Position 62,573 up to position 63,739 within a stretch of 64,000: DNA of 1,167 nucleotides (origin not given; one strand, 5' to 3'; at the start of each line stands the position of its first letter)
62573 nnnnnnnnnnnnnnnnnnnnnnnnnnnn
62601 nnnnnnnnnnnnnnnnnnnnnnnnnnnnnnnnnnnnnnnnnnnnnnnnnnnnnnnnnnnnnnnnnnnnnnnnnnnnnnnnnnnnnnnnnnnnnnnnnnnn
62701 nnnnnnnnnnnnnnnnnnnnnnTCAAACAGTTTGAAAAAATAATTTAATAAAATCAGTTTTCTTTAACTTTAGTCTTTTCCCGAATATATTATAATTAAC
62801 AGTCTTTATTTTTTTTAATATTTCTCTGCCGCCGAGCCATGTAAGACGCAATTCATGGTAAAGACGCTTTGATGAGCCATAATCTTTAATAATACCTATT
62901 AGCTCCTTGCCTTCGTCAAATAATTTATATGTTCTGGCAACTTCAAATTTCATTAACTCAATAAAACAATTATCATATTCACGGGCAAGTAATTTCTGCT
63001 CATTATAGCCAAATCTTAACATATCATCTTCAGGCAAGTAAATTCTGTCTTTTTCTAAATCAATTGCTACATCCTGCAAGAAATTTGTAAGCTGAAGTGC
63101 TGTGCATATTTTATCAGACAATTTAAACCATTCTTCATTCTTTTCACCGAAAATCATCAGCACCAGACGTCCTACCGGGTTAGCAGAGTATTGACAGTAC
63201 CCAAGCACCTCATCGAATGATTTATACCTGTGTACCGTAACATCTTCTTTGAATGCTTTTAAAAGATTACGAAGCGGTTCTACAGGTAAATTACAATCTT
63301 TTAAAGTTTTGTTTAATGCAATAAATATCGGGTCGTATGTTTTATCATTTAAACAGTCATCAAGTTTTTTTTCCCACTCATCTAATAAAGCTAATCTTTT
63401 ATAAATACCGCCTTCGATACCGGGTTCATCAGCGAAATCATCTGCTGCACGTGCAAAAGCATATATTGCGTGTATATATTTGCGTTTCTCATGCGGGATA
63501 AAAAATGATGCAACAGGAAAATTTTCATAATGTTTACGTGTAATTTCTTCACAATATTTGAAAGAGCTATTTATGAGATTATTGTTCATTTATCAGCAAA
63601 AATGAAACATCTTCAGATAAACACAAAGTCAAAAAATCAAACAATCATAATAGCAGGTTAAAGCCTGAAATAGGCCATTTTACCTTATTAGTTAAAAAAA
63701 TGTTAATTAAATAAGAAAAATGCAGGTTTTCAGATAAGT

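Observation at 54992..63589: Squalene synthesis genes hpnC-hpnD-hpnE run directly into an uncharacterised DUF2229 protein and a double HgdC-type ATPase 'activase' (putative five-gene operon)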

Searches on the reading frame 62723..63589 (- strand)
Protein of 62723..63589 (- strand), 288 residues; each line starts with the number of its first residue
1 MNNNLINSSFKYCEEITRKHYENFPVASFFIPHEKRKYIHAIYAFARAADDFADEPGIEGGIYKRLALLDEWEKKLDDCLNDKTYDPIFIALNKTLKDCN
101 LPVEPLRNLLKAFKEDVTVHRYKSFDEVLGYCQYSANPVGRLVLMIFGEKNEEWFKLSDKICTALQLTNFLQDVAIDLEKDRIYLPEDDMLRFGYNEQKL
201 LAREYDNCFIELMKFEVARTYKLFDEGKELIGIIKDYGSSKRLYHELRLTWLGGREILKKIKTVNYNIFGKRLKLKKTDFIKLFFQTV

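Call 3: search_protein_families(library=pfam, proteins=[window:62723-63589:-], max_evalue=0.01)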
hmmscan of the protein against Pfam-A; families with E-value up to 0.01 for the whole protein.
window:62723-63589:- (288 aa): 1 family
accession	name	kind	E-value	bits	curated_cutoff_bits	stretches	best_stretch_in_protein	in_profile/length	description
PF00494.24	SQS_PSY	-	1.4e-62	212.3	26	1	18-277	2-261/263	Squalene/phytoene synthase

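Call 4: search_protein_families(library=ncbifam, proteins=[window:62723-63589:-], max_evalue=0.01)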
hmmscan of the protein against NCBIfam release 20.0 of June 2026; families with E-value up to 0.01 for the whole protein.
window:62723-63589:- (288 aa): 5 families
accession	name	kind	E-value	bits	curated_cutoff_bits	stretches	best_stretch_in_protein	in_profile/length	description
TIGR03464.1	HpnC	equivalog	1.8e-90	303.1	250.45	1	17-287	2-265/267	squalene synthase HpnC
TIGR03465.1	HpnD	equivalog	5.4e-47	160.1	278.6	1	19-278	4-255/267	presqualene diphosphate synthase HpnD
NF045686.1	PhytoSynCyanob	equivalog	4.9e-42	144.1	550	1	6-278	17-294/310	15-cis-phytoene synthase CrtB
NF045921.1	PhytnSynCrtBRhod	equivalog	5.8e-20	72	500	1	9-206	6-198/307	15-cis-phytoene synthase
NF042419.1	Phyto_syn_CrtB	equivalog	7.7e-14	51.9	480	1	23-208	17-208/306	15-cis-phytoene synthase CrtB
